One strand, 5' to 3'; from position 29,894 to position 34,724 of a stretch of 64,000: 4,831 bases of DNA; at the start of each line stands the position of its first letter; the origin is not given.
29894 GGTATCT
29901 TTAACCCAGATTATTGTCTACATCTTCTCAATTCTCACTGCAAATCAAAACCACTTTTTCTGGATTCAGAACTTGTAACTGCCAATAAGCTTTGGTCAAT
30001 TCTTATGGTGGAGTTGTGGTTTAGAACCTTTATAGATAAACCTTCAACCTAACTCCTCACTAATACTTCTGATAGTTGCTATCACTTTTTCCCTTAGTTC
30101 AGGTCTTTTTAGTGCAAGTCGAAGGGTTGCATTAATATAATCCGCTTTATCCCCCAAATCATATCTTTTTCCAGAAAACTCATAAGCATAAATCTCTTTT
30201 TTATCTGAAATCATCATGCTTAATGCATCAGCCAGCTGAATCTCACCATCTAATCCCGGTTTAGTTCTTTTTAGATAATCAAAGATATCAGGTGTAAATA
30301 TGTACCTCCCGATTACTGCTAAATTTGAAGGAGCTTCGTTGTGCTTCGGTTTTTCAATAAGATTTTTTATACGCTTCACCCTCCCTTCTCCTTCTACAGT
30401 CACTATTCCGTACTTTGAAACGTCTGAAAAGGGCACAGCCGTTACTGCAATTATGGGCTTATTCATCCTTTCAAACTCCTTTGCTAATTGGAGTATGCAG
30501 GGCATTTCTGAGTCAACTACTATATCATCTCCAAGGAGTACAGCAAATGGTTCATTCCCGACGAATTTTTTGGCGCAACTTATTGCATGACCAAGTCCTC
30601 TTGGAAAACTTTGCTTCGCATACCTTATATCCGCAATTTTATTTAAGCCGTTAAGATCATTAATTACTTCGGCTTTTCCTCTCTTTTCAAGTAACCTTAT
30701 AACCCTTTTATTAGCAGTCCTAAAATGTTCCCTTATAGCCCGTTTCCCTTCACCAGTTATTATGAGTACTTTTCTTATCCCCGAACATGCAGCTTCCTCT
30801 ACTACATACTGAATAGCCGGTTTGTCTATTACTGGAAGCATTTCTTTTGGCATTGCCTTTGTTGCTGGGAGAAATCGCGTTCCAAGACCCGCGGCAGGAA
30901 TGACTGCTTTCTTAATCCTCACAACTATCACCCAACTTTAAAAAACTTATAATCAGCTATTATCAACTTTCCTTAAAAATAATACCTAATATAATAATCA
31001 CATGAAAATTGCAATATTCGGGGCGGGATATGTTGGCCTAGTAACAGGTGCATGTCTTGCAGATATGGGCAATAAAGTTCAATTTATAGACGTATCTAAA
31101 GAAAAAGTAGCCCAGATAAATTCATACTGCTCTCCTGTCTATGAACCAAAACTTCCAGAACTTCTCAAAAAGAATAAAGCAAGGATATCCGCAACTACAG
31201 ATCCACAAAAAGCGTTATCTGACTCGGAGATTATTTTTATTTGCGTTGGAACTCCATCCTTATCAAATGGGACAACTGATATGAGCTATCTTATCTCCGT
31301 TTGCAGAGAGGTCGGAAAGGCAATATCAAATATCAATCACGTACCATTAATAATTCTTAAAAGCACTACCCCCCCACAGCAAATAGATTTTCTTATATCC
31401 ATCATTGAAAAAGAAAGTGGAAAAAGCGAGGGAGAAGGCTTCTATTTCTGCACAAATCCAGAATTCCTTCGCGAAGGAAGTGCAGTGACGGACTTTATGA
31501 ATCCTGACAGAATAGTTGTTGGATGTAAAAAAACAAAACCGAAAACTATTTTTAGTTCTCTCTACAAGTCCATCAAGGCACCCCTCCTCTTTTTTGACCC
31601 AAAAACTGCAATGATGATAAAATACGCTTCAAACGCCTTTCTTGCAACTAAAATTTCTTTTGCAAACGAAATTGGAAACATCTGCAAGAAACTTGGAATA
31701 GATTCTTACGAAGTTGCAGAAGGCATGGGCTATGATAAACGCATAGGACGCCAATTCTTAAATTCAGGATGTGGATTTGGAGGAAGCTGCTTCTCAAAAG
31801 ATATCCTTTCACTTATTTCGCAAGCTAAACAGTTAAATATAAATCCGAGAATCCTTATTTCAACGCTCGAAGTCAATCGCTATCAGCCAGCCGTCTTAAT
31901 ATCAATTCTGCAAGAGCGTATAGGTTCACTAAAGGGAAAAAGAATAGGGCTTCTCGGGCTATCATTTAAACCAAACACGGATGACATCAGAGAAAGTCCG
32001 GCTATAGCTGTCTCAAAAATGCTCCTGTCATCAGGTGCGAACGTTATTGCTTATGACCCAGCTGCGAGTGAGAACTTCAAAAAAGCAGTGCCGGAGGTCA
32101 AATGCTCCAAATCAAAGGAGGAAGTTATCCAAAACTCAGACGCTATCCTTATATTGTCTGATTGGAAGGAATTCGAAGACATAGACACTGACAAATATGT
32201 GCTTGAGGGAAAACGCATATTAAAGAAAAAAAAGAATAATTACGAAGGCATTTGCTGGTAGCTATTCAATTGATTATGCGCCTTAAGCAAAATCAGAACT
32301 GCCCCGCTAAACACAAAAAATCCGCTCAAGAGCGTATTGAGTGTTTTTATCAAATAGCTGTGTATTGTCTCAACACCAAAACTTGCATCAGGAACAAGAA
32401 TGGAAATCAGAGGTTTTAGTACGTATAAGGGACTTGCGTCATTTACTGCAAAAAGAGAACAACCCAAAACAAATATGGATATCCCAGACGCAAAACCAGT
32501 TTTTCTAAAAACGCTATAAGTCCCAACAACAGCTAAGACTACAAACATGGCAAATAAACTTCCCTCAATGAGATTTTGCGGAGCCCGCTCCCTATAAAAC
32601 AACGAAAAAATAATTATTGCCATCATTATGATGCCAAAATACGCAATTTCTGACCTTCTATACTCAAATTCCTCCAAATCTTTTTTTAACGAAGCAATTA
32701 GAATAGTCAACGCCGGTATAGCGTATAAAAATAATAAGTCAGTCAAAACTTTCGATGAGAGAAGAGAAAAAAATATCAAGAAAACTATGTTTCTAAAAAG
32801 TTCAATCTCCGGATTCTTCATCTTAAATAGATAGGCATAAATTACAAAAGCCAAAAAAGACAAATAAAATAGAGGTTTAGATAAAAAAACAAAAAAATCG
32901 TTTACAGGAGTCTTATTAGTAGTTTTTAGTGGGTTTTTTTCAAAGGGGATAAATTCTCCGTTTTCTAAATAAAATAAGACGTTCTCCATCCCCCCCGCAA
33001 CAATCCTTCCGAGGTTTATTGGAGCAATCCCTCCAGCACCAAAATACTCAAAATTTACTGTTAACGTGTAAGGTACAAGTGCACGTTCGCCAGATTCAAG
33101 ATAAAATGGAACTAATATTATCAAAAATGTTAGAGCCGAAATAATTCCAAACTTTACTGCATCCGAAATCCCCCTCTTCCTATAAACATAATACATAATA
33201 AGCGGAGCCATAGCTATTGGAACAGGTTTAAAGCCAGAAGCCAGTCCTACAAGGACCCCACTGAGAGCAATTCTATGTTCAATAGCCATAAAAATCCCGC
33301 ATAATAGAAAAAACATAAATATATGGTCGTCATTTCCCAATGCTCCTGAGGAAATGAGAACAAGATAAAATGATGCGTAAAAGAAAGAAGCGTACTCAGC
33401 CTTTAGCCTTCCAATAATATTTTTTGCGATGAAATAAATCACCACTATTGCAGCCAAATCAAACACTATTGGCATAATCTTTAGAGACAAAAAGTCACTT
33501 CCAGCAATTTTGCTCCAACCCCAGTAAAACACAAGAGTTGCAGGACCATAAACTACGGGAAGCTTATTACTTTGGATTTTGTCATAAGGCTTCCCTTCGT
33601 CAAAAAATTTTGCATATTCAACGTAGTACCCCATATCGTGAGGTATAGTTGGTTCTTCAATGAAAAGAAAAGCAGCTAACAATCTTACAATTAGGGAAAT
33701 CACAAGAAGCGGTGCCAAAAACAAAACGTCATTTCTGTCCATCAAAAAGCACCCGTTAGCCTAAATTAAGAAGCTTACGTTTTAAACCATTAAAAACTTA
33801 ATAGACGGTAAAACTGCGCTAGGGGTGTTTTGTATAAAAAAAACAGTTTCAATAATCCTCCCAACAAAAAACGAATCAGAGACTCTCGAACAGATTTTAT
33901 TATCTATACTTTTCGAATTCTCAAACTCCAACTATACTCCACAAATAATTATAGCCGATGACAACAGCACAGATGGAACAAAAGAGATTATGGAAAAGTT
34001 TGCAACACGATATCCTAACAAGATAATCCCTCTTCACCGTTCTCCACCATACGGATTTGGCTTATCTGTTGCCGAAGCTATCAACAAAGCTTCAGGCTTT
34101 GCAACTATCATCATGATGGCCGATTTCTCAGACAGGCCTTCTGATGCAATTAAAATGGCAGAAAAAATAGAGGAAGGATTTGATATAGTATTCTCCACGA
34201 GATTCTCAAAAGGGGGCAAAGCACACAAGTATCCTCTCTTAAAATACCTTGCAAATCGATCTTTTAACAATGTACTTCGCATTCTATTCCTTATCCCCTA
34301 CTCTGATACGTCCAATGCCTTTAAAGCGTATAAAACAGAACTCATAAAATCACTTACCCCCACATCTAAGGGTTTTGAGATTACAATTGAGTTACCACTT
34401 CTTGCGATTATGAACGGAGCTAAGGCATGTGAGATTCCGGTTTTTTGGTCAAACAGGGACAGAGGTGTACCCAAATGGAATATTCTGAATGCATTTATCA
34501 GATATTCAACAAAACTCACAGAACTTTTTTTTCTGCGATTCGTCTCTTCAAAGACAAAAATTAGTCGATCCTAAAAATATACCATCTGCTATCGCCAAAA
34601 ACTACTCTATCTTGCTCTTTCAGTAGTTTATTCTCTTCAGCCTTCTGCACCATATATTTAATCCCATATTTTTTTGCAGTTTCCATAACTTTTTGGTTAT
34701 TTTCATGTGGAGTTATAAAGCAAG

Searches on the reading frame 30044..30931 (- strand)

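Call 8: search_protein_families(library=pfam, proteins=[window:30044-30931:-], max_evalue=0.00001)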
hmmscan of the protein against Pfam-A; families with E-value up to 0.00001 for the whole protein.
window:30044-30931:- (295 aa): 2 families
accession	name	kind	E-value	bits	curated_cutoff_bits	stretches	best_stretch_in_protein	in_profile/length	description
PF00483.29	NTP_transferase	-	1.5e-39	136.5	21.2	1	8-271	1-241/245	Nucleotidyl transferase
PF12804.13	NTP_transf_3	-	4.2e-06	27.5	27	0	9-163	1-121/160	MobA-like NTP transferase domain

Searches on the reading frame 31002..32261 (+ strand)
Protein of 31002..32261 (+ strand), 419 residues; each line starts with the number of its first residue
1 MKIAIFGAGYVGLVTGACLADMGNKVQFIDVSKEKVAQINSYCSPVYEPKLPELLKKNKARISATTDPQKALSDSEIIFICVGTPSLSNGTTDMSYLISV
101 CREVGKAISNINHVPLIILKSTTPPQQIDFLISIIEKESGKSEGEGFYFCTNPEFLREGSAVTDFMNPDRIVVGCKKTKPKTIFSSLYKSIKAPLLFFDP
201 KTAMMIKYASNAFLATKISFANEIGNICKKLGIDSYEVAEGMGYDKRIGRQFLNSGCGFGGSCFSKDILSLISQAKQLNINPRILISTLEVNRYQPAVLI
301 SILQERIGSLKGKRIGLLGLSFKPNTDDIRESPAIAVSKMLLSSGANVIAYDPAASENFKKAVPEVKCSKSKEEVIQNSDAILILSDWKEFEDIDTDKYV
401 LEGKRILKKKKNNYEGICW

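Call 8: search_protein_families(library=pfam, proteins=[window:31002-32261:+], max_evalue=0.00001)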
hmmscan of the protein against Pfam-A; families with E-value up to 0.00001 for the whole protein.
window:31002-32261:+ (419 aa): 6 families
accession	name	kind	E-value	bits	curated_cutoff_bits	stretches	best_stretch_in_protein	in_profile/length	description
PF03721.20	UDPG_MGDP_dh_N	-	5e-56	189.7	27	1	1-183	1-183/187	UDP-glucose/GDP-mannose dehydrogenase family, NAD binding domain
PF00984.24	UDPG_MGDP_dh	-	2.6e-35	120.8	25.4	1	201-293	1-93/94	UDP-glucose/GDP-mannose dehydrogenase family, central domain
PF03720.21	UDPG_MGDP_dh_C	-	1.3e-27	96.6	30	1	317-399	2-85/103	UDP-glucose/GDP-mannose dehydrogenase family, UDP binding domain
PF02558.23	ApbA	-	7.7e-07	29.3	22.2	1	3-87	1-79/150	Ketopantoate reductase PanE/ApbA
PF01210.29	NAD_Gly3P_dh_N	-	1.6e-06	28.6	23.1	1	2-98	1-93/158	NAD-dependent glycerol-3-phosphate dehydrogenase N-terminus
PF03807.23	F420_oxidored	-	6.2e-06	27.2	21.6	0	2-85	1-70/94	NADP oxidoreductase coenzyme F420-dependent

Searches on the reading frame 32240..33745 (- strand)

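Call 8: search_protein_families(library=pfam, proteins=[window:32240-33745:-], max_evalue=0.00001)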
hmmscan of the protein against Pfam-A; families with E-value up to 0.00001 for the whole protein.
window:32240-33745:- (501 aa): 1 family
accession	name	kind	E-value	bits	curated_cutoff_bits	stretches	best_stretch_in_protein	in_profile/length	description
PF13231.12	PMT_2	-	2.8e-06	28.1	26.1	1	68-214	4-157/160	Dolichyl-phosphate-mannose-protein mannosyltransferase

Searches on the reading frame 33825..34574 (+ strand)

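Call 34: search_protein_families(library=pfam, proteins=[window:33825-34574:+], max_evalue=0.0001)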
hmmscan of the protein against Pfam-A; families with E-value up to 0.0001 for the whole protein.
window:33825-34574:+ (249 aa): 1 family
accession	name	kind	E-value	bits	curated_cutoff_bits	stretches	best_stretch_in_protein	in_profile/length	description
PF00535.33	Glycos_transf_2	-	5.7e-21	75.6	23.3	1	9-174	1-164/168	Glycosyl transferase family 2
